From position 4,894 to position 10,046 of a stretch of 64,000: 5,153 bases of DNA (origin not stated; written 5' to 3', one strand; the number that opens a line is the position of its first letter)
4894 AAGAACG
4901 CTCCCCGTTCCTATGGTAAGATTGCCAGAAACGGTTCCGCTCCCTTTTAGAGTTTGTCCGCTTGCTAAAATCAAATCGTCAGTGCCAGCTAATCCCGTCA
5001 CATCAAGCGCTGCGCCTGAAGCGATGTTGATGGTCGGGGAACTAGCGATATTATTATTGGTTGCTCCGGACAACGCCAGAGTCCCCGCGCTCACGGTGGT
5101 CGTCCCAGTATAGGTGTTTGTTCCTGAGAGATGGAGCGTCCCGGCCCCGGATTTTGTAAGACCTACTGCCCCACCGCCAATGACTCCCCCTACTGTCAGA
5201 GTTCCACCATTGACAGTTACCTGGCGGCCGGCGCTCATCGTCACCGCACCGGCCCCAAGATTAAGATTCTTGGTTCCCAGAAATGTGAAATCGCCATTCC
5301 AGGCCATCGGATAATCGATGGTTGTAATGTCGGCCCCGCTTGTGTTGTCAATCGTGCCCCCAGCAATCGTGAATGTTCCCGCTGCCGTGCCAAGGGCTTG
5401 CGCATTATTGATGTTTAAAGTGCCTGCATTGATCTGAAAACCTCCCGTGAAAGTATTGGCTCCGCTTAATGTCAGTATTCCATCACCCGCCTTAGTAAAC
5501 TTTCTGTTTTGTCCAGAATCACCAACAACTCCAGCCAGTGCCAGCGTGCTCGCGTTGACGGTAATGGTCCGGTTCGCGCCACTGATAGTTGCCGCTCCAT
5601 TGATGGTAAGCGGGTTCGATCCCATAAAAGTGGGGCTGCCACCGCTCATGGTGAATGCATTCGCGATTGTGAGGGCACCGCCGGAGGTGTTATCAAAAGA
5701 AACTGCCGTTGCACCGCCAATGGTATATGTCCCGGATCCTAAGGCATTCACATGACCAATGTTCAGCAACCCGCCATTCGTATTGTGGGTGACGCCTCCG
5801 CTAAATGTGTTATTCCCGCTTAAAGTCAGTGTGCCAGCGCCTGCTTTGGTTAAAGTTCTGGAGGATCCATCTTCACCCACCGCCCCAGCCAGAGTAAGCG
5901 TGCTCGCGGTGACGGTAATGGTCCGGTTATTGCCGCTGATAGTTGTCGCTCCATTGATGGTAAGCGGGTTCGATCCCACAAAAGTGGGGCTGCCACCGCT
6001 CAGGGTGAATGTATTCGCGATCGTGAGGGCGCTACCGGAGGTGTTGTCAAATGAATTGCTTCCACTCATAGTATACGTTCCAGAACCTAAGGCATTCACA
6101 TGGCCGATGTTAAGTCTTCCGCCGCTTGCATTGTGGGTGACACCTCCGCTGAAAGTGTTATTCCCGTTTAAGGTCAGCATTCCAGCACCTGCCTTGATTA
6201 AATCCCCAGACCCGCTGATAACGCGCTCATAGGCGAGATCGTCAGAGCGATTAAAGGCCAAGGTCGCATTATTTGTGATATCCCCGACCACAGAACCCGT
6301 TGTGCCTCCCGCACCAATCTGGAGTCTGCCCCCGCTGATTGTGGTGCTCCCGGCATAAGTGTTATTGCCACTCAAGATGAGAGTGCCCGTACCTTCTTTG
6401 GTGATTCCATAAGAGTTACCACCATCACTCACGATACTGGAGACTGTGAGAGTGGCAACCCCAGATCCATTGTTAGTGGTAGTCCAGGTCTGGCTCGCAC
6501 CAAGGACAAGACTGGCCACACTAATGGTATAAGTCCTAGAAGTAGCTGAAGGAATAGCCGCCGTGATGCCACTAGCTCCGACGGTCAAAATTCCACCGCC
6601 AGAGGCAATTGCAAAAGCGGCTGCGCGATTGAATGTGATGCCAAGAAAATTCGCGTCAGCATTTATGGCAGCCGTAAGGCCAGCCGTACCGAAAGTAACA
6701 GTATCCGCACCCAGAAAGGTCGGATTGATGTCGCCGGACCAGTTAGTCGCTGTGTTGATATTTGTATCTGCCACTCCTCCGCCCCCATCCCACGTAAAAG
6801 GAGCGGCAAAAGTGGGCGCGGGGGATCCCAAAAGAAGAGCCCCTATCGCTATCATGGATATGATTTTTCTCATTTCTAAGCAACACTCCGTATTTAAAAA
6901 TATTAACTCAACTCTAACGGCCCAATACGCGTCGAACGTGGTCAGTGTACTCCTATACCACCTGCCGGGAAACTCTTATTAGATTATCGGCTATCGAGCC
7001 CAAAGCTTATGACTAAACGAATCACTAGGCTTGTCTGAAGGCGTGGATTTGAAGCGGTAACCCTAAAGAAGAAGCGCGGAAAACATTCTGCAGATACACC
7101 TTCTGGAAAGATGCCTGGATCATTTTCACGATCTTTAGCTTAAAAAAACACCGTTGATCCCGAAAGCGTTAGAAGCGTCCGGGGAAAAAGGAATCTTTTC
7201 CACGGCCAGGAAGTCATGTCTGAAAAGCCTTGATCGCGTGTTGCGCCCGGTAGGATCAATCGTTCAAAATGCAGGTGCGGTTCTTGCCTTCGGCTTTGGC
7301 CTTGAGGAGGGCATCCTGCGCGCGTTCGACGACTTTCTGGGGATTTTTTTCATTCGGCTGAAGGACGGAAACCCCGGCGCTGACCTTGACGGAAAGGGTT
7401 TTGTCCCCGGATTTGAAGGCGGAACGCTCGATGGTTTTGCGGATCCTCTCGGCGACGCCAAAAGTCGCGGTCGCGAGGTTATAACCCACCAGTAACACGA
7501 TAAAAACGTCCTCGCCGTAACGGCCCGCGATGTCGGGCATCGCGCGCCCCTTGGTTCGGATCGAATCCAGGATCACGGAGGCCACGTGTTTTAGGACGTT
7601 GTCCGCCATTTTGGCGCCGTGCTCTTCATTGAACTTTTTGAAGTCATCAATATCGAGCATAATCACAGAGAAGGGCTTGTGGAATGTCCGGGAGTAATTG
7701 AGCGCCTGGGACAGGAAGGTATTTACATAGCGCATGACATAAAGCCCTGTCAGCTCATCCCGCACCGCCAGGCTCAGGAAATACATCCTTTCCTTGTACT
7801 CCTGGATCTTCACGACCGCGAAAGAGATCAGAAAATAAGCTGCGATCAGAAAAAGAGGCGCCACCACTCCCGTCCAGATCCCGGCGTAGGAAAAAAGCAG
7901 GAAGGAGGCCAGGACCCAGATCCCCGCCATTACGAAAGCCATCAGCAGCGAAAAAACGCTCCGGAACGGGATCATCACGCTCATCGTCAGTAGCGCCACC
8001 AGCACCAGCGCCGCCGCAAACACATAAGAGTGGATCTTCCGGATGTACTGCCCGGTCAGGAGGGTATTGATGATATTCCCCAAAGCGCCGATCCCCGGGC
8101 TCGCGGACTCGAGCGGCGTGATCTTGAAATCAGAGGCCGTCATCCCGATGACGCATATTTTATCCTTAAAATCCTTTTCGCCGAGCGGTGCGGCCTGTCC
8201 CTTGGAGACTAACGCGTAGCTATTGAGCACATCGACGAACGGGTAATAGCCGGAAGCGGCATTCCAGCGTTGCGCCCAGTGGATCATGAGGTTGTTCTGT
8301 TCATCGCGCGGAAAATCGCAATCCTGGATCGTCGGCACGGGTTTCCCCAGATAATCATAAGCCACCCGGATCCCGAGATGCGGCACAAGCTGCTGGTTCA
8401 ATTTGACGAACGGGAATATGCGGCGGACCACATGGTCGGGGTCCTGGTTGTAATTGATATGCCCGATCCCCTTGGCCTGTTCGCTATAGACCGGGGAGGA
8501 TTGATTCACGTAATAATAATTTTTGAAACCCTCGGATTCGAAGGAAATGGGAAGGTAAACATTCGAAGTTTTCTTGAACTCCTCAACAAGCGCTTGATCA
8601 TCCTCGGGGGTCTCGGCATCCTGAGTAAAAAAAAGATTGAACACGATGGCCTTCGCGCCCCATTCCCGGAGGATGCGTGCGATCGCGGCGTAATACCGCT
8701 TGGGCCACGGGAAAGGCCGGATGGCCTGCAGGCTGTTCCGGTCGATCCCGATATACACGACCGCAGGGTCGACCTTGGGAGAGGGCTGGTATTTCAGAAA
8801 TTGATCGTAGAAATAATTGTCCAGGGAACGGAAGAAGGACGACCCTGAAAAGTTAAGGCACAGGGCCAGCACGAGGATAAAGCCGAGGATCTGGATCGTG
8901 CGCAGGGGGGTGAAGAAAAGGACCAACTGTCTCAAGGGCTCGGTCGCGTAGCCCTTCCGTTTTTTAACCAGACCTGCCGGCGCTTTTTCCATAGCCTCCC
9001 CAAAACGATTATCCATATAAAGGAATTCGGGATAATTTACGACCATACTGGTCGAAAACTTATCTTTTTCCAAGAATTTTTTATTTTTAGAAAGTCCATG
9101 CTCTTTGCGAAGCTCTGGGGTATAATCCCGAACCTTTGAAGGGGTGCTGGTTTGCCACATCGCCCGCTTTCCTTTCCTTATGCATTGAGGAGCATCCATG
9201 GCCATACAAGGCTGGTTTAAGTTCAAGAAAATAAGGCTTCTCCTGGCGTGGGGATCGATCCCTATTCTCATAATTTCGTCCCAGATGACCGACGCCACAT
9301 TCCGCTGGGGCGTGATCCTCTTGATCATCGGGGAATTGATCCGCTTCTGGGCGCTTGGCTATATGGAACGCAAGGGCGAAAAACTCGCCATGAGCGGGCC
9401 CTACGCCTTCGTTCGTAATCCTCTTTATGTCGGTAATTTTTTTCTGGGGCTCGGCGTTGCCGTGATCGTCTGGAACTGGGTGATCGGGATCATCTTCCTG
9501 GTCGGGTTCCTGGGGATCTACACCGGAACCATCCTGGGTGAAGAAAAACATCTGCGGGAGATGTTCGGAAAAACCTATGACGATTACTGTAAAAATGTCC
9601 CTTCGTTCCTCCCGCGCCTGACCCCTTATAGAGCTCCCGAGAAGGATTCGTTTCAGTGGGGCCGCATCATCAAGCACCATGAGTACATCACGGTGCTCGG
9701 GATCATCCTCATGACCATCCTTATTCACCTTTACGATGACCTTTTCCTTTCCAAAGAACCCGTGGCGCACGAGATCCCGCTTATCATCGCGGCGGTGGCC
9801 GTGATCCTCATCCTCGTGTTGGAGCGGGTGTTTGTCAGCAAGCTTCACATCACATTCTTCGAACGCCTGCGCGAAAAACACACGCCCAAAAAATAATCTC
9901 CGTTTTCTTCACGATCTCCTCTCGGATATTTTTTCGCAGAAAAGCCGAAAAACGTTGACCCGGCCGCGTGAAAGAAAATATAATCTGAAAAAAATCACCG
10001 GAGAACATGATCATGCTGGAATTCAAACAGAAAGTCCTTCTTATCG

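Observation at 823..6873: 2016-aa PATR-repeat autotransporter with long near-identical intragenic DNA repeats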

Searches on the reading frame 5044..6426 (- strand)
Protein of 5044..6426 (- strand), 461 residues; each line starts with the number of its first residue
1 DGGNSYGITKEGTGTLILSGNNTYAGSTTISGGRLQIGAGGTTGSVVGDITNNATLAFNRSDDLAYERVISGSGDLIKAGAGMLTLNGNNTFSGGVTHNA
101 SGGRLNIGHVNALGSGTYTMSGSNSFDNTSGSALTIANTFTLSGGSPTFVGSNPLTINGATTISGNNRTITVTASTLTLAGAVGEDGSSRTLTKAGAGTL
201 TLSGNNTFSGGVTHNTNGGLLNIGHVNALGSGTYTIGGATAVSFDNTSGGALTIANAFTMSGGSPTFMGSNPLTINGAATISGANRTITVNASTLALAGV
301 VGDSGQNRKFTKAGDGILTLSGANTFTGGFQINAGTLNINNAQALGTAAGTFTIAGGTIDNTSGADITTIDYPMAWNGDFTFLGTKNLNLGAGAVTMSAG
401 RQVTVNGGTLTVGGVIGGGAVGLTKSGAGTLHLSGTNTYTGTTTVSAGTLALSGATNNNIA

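Call 73: predict_structure(alignment_id=A2)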
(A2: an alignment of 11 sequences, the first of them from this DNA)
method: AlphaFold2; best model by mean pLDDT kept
length: 461 residues; sequences in the alignment: 11
mean_pLDDT: 80.5   pTM: 0.74
mean pLDDT of the five models: 80.5, 80.2, 79.4, 78.3, 78.0
residues with pLDDT >= 90: 29; 70-90: 379; 50-70: 46; < 50: 7
segments of 3 or more residues with pLDDT < 50: 41-43
pLDDT, mean of each block of 10 residues (from residue 1): 67 82 74 77 62 86 82 88 85 85 80 85 81 82 81 85 75 84 68 82 81 77 80 79 81 82 81 82 75 84 70 88 80 90 75 90 84 84 88 78 89 77 87 82 87 64 47
secondary structure, 60 per line:
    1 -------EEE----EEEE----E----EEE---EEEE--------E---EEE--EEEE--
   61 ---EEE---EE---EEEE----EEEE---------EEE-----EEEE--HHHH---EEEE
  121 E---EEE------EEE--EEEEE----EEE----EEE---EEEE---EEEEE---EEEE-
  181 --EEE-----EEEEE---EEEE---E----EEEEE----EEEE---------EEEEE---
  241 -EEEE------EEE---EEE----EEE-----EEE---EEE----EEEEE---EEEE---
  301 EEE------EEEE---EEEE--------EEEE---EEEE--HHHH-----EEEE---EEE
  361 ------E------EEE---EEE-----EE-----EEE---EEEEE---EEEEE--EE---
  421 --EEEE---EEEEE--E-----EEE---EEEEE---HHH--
elements in order: E8-10 E15-18 E28-30 E34-37 E50-52 E55-58 E64-66 E75-78 E83-86 E96-98 E104-107 H110-113 E117-121 E125-127 E134-136 E139-143 E148-150 E155-157 E161-164 E168-172 E176-179 E183-185 E191-195 E199-202 E211-215 E220-223 E233-237 E242-245 E252-254 E258-260 E265-267 E273-275 E279-281 E286-290 E294-297 E301-303 E310-313 E317-320 E329-332 E336-339 H342-345 E351-354 E358-360 E374-376 E380-382 E395-397 E401-405 E409-413 E423-426 E430-434 E443-445 E449-453

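Call 76: fold_search(model_id=the predicted structure, library=pdb)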
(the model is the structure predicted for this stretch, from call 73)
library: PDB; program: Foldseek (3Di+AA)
matches with E <= 10: 58; with E <= 0.001: 0
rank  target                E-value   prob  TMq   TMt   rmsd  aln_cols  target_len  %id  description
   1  7jvi_A                7.8e-02  0.20  0.17  0.19  16.6       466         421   14  Crystal structure of a beta-helix domain retrieved from capybara gut metagenome (released 2021-09-08)
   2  7koh_B                1.4e-01  0.21  0.22  0.20  16.1       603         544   13  Crystal structure of antigen 43 from Escherichia coli EDL933 (released 2022-03-09)
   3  7kob                  2.4e-01  0.15  0.20  0.23  13.0       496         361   11  Crystal structure of antigen 43b from Escherichia coli CFT073 (released 2022-03-09)
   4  7koh_D                4.7e-01  0.12  0.22  0.20  16.0       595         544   14  Crystal structure of antigen 43 from Escherichia coli EDL933 (released 2022-03-09)
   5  5j44_A                7.9e-01  0.11  0.26  0.16  14.4       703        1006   11  Crystal structure of the Secreted Extracellular protein A (SepA) from Shigella flexneri (released 2017-04-12)
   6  4kh3                  8.3e-01  0.09  0.21  0.20  14.5       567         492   15  Structure of a bacterial self-associating protein (released 2014-01-15)
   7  3ak5_A                1.3e+00  0.07  0.21  0.13  15.6       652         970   12  Hemoglobin protease (Hbp) passenger missing domain-2 (released 2010-10-06)
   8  3ak5_C                1.5e+00  0.08  0.23  0.15  13.9       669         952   11  Hemoglobin protease (Hbp) passenger missing domain-2 (released 2010-10-06)
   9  6n2c_B                2.2e+00  0.03  0.12  0.13  13.8       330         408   12  The Crystal Structure of Caldicellulosiruptor hydrothermalis Tapirin C-terminal domain (released 2018-12-19)
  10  2odl                  2.2e+00  0.02  0.12  0.14  16.9       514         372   10  Crystal structure of the HMW1 secretion domain from Haemophilus influenzae (released 2007-08-21)
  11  3p4g_B                2.5e+00  0.04  0.16  0.20  13.2       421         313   11  X-ray crystal structure of a hyperactive, Ca2+-dependent, beta-helical antifreeze protein from an Antarctic bacterium (released 2011-04-27)
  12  3fy3                  2.5e+00  0.01  0.09  0.13  15.0       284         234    8  Crystal structure of truncated hemolysin A from P. mirabilis (released 2009-06-02)
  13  7o7a_A                2.7e+00  0.03  0.15  0.16  17.6       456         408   11  Structure of the PL6 family alginate lyase Pedsa0632 from Pseudopedobacter saltans (released 2021-07-28)
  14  4wa0                  3.0e+00  0.01  0.10  0.11  32.1       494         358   10  The structure of a possible adhesin C-terminal domain from Caldicellulosiruptor kronotskyensis (released 2015-03-04)
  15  8c50_A                3.8e+00  0.01  0.13  0.14  16.6       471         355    8  Pontibacter korlensis curli subunit CsgA (released 2023-06-28)
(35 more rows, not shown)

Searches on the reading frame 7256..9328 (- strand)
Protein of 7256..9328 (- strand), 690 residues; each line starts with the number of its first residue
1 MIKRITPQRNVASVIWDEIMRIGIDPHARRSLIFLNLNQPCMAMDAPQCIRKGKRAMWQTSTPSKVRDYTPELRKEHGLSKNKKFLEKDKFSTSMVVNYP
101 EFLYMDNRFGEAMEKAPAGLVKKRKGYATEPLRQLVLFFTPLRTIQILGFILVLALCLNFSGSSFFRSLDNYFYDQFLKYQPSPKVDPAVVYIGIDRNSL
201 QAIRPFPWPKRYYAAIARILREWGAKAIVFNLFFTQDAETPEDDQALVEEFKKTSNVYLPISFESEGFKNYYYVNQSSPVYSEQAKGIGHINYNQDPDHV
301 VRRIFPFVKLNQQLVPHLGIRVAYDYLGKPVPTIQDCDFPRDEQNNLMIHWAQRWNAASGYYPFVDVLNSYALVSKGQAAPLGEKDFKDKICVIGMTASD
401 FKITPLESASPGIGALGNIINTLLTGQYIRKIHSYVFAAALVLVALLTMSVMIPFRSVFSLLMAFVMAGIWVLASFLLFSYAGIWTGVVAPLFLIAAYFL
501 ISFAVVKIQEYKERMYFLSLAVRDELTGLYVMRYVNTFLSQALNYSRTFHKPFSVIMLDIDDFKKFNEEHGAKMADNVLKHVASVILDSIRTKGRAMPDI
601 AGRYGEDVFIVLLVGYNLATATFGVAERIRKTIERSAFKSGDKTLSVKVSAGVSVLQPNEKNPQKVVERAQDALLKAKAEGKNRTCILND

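Call 13: search_protein_families(library=pfam, proteins=[window:7256-9328:-], max_evalue=0.001)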
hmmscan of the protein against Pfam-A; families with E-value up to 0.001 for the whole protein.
window:7256-9328:- (690 aa): 2 families
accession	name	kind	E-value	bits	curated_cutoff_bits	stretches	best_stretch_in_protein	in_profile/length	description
PF05226.16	CHASE2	-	3.5e-44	151.7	26.3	1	153-447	4-253/257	CHASE2 domain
PF00990.26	GGDEF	-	5.1e-32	111.3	23.8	1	521-684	1-161/161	Diguanylate cyclase, GGDEF domain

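Call 29: search_protein_families(library=ncbifam, proteins=[window:7256-9328:-], max_evalue=1)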
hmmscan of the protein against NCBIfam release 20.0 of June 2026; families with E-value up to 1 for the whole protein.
window:7256-9328:- (690 aa): 22 families
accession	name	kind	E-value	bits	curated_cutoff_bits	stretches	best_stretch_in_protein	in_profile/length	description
NF007135.0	PRK09581.1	equivalog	5.9e-37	127.5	474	1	518-686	289-453/457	PleD family two-component system response regulator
TIGR00254.1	GGDEF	domain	3.3e-36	124.5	37.4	1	520-686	4-165/168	diguanylate cyclase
NF041606.1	dguan_cyc_DgcA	equivalog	8.5e-34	117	370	1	517-687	174-338/340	diguanylate cyclase DgcA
NF038266.1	diguan_SiaD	equivalog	8.6e-33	113.8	290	1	519-684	92-251/252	biofilm regulation diguanylate cyclase SiaD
NF007380.0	PRK09894.1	equivalog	2.6e-26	92.7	256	1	508-688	117-287/296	diguanylate cyclase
NF051473.1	DigCycDgcsShew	equivalog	1.4e-22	80.5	400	1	521-686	135-289/291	diguanylate cyclase DgcS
NF011955.1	PRK15426.1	equivalog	7.8e-22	77.1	408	1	494-687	368-560/564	cellulose biosynthesis regulator diguanylate cyclase DgcQ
NF047654.1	DiguCycDgcRLepto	equivalog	8.6e-22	77.4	500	1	503-685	117-293/295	diguanylate cyclase DgcR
NF047872.1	GGDEF_GdpS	equivalog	1.1e-19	70.8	400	1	434-685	97-347/355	GGDEF domain-containing protein GdpS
NF007599.0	PRK10245.1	equivalog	2e-19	69.3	402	1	487-686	181-368/371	diguanylate cyclase AdrA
NF007423.1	PRK09966.1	equivalog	1.7e-18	66.7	325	1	514-678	232-390/390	diguanylate cyclase DgcN/YfiN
NF040885.1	diguan_DgcJ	equivalog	1.9e-17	63.2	500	1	490-683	308-491/493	diguanylate cyclase DgcJ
NF045675.1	PhdiestaseDibA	equivalog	3.3e-17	62.1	980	1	518-683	200-359/623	phosphodiesterase DibA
NF050064.1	BlResRespRegCbrR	equivalog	6.3e-17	61.6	600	1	505-685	237-411/415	bile resistance response regulator CbrR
NF007298.0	PRK09776.1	equivalog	2e-15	55.8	1135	1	521-687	684-844/1111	diguanylate cyclase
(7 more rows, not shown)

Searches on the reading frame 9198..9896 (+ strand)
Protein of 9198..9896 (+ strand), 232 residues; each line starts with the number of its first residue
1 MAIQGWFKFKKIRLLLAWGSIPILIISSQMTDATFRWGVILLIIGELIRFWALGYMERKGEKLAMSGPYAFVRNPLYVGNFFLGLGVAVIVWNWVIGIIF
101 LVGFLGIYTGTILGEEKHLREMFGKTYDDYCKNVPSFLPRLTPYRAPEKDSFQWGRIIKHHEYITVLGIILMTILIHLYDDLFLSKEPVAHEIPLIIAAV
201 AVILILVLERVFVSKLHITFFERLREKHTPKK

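Call 34: search_protein_families(library=pfam, proteins=[window:9198-9896:+], max_evalue=0.001)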
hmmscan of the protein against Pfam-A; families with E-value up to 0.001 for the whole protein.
window:9198-9896:+ (232 aa): 3 families
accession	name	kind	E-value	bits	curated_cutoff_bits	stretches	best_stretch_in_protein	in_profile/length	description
PF04191.18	PEMT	-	8.4e-10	39.5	25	1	51-125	29-104/105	Phospholipid methyltransferase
PF04140.19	ICMT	-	1.2e-06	29.3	24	1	43-119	15-93/95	Isoprenylcysteine carboxyl methyltransferase (ICMT) family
PF01222.22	ERG4_ERG24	-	5.8e-06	25.8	27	1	58-135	346-424/432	Ergosterol biosynthesis ERG4/ERG24 family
